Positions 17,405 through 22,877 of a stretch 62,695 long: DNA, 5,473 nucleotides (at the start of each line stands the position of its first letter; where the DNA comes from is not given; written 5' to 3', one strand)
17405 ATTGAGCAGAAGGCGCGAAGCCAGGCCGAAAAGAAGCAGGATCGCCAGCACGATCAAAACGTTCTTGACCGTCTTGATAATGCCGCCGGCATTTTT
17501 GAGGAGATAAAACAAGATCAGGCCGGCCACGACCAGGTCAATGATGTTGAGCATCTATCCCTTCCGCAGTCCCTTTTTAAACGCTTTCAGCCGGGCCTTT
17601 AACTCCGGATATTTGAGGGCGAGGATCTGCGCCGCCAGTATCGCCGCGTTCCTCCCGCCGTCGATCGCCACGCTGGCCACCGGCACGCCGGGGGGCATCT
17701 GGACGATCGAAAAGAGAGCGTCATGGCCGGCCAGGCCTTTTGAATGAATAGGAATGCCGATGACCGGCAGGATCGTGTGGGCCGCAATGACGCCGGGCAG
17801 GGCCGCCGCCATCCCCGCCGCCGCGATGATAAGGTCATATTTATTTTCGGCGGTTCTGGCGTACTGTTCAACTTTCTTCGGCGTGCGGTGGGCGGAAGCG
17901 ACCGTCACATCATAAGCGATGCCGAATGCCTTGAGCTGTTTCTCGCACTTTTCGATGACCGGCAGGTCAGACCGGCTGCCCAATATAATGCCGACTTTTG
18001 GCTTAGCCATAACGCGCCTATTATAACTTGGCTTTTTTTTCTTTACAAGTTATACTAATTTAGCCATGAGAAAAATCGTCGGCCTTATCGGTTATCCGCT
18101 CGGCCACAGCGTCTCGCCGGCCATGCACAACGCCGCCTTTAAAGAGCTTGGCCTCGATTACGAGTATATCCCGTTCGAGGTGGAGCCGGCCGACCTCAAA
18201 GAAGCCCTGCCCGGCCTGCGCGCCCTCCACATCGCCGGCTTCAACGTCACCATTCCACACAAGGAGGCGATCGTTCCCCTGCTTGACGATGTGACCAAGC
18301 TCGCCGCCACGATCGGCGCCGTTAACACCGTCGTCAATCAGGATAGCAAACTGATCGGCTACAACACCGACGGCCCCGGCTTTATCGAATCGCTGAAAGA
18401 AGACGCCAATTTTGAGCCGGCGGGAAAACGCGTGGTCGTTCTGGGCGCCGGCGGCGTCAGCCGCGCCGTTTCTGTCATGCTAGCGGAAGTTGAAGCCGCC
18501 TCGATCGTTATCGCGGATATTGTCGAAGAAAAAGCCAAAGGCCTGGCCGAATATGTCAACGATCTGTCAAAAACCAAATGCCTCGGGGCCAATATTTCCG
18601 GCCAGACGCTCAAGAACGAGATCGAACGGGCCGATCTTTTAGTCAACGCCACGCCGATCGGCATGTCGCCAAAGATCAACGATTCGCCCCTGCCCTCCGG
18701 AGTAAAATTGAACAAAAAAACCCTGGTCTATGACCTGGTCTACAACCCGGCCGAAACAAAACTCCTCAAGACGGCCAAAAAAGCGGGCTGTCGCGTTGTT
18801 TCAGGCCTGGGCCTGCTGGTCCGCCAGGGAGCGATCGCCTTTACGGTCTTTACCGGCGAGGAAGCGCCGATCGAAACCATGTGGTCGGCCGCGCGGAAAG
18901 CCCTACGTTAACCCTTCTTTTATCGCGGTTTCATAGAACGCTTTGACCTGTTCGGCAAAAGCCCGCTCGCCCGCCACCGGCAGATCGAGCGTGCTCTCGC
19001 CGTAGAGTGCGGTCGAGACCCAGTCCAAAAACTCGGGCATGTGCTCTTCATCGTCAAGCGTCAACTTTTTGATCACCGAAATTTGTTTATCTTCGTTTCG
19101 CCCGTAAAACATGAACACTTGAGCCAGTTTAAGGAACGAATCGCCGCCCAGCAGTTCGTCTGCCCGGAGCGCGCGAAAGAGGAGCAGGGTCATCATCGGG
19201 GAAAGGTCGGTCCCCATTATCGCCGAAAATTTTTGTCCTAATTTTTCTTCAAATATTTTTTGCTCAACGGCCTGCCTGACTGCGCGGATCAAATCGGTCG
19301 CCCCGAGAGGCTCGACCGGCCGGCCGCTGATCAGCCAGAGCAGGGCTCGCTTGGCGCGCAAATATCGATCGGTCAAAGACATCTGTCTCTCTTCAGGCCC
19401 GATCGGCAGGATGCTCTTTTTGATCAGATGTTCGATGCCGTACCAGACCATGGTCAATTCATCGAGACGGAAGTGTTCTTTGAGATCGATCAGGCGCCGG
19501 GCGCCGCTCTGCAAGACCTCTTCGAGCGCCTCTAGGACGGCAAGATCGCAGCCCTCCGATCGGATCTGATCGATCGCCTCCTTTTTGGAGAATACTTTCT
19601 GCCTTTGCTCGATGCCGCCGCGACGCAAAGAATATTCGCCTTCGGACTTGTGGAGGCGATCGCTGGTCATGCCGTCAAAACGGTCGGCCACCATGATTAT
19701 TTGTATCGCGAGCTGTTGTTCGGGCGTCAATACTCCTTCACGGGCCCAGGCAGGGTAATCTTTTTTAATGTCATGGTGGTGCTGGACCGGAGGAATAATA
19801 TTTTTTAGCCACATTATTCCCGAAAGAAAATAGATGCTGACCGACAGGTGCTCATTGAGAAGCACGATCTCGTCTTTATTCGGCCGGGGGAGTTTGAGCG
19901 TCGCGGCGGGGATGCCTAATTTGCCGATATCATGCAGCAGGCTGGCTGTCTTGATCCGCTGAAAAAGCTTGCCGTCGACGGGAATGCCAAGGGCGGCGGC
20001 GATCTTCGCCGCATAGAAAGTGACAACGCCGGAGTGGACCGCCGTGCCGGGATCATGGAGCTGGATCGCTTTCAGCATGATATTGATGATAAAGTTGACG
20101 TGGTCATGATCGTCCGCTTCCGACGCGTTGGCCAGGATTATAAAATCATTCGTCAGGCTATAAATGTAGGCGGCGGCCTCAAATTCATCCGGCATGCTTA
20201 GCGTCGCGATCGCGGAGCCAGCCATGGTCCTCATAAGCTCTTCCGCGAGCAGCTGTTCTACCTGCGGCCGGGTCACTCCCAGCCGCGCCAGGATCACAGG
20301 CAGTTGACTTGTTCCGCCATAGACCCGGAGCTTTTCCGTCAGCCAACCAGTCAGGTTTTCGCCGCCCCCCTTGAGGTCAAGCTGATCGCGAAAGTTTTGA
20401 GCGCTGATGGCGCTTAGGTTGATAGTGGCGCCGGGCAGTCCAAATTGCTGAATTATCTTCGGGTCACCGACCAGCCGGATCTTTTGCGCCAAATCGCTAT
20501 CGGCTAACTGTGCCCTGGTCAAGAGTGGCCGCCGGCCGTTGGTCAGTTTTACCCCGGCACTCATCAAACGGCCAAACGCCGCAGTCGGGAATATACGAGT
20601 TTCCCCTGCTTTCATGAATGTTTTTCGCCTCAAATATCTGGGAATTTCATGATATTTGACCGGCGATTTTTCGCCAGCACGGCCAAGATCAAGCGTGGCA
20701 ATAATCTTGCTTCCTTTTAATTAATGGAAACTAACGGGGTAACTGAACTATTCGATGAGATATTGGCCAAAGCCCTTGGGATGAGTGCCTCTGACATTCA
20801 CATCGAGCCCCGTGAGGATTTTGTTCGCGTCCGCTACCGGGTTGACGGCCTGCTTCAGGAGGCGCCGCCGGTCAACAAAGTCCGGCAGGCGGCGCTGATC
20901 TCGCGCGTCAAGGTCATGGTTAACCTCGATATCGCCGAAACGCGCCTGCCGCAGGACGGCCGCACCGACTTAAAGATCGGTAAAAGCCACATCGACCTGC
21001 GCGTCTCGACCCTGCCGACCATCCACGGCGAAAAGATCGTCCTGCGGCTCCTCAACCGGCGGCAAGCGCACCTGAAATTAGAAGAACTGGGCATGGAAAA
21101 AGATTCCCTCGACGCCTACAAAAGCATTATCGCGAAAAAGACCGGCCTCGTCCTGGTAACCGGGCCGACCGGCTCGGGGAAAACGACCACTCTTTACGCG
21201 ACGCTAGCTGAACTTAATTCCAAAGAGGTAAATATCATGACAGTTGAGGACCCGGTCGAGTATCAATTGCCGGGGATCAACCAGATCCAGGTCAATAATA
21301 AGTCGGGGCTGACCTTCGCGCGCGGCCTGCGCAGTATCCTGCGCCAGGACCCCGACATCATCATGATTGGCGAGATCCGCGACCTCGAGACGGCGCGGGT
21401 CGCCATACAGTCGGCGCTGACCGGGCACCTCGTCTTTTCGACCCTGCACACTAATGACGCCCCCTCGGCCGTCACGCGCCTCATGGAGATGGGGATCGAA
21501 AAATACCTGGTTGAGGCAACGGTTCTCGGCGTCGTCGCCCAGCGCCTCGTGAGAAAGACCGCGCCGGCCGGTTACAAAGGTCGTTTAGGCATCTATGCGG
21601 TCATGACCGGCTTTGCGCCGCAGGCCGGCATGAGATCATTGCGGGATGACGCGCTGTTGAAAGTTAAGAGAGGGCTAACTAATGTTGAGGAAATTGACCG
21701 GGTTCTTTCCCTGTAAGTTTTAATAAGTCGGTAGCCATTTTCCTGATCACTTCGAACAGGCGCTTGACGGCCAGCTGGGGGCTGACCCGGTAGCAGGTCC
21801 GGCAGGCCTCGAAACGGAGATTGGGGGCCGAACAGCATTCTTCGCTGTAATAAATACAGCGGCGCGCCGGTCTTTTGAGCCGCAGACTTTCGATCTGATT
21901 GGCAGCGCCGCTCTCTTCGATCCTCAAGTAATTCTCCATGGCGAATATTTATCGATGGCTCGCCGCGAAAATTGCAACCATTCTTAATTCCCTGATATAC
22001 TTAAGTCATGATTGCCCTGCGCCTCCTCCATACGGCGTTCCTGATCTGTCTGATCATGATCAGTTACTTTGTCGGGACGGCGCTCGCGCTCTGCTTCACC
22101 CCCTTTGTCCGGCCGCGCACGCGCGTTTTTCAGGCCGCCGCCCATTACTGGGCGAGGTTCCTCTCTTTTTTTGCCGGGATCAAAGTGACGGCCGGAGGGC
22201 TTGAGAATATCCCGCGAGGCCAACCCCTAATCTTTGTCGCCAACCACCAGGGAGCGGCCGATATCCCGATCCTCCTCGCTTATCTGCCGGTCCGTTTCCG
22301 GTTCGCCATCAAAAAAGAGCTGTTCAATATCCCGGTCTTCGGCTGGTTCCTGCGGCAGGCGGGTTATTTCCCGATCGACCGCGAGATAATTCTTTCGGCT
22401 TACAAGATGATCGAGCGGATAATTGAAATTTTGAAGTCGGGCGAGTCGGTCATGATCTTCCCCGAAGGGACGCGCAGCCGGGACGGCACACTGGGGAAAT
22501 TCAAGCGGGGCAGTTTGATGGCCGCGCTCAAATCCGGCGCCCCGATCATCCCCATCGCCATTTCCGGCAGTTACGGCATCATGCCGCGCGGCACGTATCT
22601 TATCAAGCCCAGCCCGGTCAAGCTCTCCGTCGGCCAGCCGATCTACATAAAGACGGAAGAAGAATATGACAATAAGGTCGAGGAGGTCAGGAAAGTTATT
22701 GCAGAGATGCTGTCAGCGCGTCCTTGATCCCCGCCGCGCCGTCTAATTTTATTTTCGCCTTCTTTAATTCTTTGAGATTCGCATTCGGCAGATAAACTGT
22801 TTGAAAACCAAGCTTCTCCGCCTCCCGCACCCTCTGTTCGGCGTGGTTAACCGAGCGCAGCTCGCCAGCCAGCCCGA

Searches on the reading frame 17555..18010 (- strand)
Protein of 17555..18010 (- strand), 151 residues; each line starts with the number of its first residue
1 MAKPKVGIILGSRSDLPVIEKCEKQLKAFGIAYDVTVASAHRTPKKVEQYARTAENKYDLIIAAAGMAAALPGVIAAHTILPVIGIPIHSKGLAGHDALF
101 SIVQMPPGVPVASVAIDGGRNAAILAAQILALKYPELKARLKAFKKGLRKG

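Call 40: search_protein_families(library=pfam, proteins=[window:17555-18010:-], max_evalue=0.00001)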
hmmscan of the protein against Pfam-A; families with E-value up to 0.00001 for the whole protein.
window:17555-18010:- (151 aa): 1 family
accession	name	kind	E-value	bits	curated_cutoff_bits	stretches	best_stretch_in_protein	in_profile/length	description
PF00731.26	AIRC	-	4.7e-60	201.9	30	1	5-148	1-145/148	AIR carboxylase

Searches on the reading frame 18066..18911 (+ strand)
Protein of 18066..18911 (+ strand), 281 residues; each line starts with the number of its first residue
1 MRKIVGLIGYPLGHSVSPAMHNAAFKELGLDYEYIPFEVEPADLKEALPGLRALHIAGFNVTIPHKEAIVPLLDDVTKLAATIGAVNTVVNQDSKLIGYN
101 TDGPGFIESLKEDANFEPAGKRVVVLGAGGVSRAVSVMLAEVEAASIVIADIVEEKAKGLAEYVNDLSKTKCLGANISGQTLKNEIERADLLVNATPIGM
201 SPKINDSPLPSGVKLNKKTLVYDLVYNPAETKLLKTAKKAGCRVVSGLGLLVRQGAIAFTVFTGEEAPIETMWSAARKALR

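Call 40: search_protein_families(library=pfam, proteins=[window:18066-18911:+], max_evalue=0.00001)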
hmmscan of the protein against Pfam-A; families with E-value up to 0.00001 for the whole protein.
window:18066-18911:+ (281 aa): 3 families
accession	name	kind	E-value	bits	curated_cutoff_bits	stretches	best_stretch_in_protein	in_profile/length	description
PF08501.16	Shikimate_dh_N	-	1.7e-32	112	27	1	7-89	1-83/83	Shikimate dehydrogenase substrate binding domain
PF18317.6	SDH_C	-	5.1e-09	36.1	25.8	1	247-277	1-31/31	Shikimate 5'-dehydrogenase C-terminal domain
PF03435.24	Sacchrp_dh_NADP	-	8.4e-07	29.8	25.1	1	123-202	1-82/129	Saccharopine dehydrogenase NADP binding domain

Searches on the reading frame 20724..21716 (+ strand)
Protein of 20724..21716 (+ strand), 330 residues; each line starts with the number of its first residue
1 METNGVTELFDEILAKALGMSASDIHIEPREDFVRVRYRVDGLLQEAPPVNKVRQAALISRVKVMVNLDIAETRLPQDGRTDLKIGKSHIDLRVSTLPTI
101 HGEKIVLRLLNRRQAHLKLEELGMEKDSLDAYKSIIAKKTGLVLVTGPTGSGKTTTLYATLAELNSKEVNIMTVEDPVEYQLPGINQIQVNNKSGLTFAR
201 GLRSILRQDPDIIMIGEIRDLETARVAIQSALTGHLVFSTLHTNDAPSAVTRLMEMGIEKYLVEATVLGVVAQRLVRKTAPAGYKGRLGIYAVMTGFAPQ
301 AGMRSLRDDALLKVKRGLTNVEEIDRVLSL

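Call 40: search_protein_families(library=pfam, proteins=[window:20724-21716:+], max_evalue=0.00001)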
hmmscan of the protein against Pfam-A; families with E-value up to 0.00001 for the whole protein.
window:20724-21716:+ (330 aa): 2 families
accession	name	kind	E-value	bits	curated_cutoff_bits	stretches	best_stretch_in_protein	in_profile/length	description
PF00437.27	T2SSE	-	6.3e-117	390.8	24.9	1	5-282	7-284/370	Type II/IV secretion system protein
PF25199.1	nSTAND_NTPase5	-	6.5e-06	26.5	34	0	135-184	36-86/145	Novel STAND NTPase 5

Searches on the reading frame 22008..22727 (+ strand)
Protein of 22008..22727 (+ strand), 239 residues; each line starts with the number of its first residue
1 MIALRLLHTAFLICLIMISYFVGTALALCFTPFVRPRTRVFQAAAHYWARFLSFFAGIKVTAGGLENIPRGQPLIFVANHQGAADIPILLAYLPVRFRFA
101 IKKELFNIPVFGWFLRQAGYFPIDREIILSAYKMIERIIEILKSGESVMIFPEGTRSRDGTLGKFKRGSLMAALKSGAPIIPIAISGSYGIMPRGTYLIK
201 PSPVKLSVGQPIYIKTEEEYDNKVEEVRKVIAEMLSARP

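Call 40: search_protein_families(library=pfam, proteins=[window:22008-22727:+], max_evalue=0.00001)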
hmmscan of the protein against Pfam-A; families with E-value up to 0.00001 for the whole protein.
window:22008-22727:+ (239 aa): 1 family
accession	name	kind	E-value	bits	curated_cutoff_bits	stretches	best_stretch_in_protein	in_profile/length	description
PF01553.26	Acyltransferase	-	4.5e-37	127.2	23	1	60-186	2-132/132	Acyltransferase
